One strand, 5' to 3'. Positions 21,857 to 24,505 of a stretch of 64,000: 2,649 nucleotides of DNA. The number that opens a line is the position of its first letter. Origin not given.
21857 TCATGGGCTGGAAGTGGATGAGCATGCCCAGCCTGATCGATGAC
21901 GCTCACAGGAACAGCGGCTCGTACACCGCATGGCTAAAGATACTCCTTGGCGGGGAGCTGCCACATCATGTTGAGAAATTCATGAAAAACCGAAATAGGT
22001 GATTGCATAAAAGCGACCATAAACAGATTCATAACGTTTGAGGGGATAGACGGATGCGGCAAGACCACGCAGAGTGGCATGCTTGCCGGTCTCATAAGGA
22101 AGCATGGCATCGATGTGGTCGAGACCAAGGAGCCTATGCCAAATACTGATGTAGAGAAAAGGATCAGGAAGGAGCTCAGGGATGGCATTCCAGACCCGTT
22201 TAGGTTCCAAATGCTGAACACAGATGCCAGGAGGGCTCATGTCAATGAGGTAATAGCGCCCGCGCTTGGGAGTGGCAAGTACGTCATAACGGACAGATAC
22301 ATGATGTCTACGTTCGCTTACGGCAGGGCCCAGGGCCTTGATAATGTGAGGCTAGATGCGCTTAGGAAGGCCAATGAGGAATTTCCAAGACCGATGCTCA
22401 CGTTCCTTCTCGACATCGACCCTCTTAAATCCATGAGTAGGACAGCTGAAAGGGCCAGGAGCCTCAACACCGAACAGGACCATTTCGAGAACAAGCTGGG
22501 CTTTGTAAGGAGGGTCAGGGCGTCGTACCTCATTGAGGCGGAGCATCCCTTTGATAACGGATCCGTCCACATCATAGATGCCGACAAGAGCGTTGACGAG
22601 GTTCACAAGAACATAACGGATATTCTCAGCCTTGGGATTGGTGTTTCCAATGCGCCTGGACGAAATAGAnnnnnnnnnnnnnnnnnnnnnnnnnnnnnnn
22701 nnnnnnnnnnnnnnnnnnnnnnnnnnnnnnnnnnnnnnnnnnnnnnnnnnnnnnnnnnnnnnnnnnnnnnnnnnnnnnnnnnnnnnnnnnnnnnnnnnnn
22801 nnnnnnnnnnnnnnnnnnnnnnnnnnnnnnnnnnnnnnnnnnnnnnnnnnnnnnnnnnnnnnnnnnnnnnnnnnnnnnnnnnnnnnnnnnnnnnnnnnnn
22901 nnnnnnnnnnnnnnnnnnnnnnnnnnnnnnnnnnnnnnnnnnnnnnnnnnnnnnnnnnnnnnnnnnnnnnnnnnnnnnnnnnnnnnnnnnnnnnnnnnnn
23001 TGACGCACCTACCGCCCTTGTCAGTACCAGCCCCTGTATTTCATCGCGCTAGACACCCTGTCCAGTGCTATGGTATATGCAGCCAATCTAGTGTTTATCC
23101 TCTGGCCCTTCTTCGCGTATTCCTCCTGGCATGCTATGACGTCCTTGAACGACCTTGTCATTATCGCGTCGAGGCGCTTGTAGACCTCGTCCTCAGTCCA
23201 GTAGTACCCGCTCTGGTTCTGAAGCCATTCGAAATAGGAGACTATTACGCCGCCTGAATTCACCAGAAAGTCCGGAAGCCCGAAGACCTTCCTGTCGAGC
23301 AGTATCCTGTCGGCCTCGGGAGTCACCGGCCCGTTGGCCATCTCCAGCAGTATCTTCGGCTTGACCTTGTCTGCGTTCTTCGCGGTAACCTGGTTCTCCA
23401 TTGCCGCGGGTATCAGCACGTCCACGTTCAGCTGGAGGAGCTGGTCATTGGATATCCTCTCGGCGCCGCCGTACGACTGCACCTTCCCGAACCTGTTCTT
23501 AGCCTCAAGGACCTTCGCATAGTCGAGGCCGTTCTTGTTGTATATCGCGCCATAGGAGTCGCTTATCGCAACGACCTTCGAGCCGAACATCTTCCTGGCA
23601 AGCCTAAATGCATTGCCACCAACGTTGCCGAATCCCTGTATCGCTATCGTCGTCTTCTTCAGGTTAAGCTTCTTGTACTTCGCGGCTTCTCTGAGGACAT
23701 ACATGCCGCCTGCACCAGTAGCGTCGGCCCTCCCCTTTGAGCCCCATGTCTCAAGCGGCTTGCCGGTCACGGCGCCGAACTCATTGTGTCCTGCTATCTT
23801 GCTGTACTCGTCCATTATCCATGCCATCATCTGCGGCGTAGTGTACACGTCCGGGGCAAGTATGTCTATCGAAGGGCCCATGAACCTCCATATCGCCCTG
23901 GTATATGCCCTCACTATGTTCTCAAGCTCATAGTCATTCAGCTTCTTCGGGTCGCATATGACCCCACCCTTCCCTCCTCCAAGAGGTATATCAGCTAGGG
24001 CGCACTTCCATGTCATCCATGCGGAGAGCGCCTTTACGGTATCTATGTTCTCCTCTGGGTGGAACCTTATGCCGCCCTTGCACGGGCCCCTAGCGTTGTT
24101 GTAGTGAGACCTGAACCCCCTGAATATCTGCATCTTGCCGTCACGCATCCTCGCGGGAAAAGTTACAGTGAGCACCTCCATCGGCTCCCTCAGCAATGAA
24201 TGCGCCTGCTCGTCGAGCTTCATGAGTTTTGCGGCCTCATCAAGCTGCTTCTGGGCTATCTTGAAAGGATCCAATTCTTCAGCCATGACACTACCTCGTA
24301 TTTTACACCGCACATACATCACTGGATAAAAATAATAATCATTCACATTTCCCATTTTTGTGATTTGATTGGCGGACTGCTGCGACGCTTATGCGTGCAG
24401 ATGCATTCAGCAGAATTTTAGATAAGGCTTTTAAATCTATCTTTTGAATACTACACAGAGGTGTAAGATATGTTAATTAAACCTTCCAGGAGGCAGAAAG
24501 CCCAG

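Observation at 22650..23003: Homolog of eukaryotic phosphohistidine phosphatase PHPT1 (Janus family) in an archaeon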

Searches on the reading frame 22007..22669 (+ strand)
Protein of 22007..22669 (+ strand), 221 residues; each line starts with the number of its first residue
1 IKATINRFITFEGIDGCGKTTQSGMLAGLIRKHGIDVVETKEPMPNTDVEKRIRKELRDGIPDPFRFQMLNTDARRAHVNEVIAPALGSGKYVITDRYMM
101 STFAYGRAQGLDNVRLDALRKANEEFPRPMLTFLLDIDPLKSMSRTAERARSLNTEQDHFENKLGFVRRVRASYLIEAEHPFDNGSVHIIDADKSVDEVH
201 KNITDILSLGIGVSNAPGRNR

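Call 3: search_protein_families(library=pfam, proteins=[window:22079-22669:+], max_evalue=1)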
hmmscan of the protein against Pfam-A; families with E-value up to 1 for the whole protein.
window:22079-22669:+ (197 aa): 2 families
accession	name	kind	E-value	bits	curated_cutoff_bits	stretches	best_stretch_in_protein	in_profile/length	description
PF02223.23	Thymidylate_kin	-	6.1e-26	91.7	27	1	3-179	17-185/185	Thymidylate kinase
PF13521.12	AAA_28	-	0.00036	21.2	27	1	41-151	56-154/164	AAA domain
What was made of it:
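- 22007..22672 (+): tmk (dTMP kinase), 221 aa when read from the ATA at 22007. The P-loop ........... lies upstream of the first canonical start at 22079. Pfam Thymidylate_kin (call 3).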

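Call 64: search_protein_families(library=ncbifam, proteins=[window:22007-22669:+], max_evalue=0.00001)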
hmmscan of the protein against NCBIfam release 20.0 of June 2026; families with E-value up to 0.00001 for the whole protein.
window:22007-22669:+ (221 aa): 2 families
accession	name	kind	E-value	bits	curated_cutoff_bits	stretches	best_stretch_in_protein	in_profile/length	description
TIGR00041.1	DTMP_kinase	equivalog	5.1e-36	124.2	83.25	1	6-203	4-196/196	dTMP kinase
NF005923.0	PRK07933.1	equivalog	2.3e-13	50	193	1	8-205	2-209/213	dTMP kinase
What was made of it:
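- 22007..22672 (+): TIGR00041 124 bits against a cutoff of 83 (call 64).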

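Call 80: search_solved_structures(query=window:22007-22669:+, max_evalue=0.00001)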
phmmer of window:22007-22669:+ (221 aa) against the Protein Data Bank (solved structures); distinct sequences matched with E-value up to 0.00001: 37.
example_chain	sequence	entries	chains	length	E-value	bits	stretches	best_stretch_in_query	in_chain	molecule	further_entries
5x7j_A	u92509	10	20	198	3.8e-20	75.8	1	7-201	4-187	Thymidylate kinase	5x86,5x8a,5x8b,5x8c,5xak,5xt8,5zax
5xal_A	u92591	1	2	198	9.4e-20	74.6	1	7-201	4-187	Thymidylate kinase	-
5x98_B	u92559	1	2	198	1.2e-19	74.2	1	7-199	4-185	Thymidylate kinase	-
5x8k_A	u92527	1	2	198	1.3e-19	74.1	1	7-199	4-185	Thymidylate kinase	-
3v9p_A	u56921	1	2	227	1.9e-19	73.6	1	6-207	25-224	Thymidylate kinase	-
5x99_A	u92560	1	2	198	1.9e-19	73.5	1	7-201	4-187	Thymidylate kinase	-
5x8v_B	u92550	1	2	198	1.9e-19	73.5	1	7-201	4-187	Thymidylate kinase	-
5x8j_A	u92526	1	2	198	2.7e-19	73.1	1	7-201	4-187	Thymidylate kinase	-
4e5u_A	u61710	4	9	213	3.7e-19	72.6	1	5-201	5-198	Thymidylate kinase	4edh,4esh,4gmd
3uwo_A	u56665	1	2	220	6.1e-19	71.9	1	7-202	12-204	Thymidylate kinase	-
3uxm_A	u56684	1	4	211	6.8e-19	71.7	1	7-202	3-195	Thymidylate kinase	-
3uwk_A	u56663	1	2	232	7.3e-19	71.6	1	7-202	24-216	Thymidylate kinase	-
5x8d_B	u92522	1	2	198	9.7e-19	71.2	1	7-201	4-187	Thymidylate kinase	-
4tmk_A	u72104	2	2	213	2e-18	70.2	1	6-200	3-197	PROTEIN (THYMIDYLATE KINASE)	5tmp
3hjn_A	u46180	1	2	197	2.3e-18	70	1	8-204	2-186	Thymidylate kinase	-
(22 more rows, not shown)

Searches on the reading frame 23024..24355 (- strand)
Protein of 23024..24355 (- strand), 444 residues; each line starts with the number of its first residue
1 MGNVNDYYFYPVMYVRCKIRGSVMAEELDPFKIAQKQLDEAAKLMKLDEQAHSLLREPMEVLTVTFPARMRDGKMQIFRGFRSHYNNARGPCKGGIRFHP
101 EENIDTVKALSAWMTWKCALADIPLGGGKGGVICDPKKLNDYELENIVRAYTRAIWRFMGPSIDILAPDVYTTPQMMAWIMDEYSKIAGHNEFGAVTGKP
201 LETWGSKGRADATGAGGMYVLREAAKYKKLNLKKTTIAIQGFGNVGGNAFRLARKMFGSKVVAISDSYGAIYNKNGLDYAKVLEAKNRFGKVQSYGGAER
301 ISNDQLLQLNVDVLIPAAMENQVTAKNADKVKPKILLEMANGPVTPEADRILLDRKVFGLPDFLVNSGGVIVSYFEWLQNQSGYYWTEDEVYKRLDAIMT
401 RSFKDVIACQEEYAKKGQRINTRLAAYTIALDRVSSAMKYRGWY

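Call 64: search_protein_families(library=ncbifam, proteins=[window:23024-24355:-], max_evalue=0.00001)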
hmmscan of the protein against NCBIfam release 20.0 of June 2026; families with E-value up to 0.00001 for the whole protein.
window:23024-24355:- (444 aa): 8 families
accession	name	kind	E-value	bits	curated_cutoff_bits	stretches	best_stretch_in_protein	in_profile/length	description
NF040817.1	GdhA_Arch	equivalog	1.2e-162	541.8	750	1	27-444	3-417/419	glutamate dehydrogenase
NF041398.1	GluDhGdhB_Halo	equivalog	6.5e-126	420.5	620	1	32-443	5-408/410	glutamate dehydrogenase GdhB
NF006929.0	PRK09414.1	equivalog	2.5e-73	247.5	536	1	55-442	54-443/445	NADP-specific glutamate dehydrogenase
NF010633.0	PRK14030.1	subfamily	3e-61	207.9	743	1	55-439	50-440/445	glutamate dehydrogenase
NF010634.0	PRK14031.1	equivalog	1.8e-56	191.5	822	1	72-438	67-438/444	NADP-specific glutamate dehydrogenase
NF035922.1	Trp_DH_ScyB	equivalog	1.4e-26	93.3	600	1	86-412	32-330/346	tryptophan dehydrogenase ScyB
NF004912.0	PRK06270.1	equivalog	5.9e-09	35.8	373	1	234-330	3-110/343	homoserine dehydrogenase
NF005002.0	PRK06392.1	equivalog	2.2e-07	30.1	296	1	233-318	2-92/329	homoserine dehydrogenase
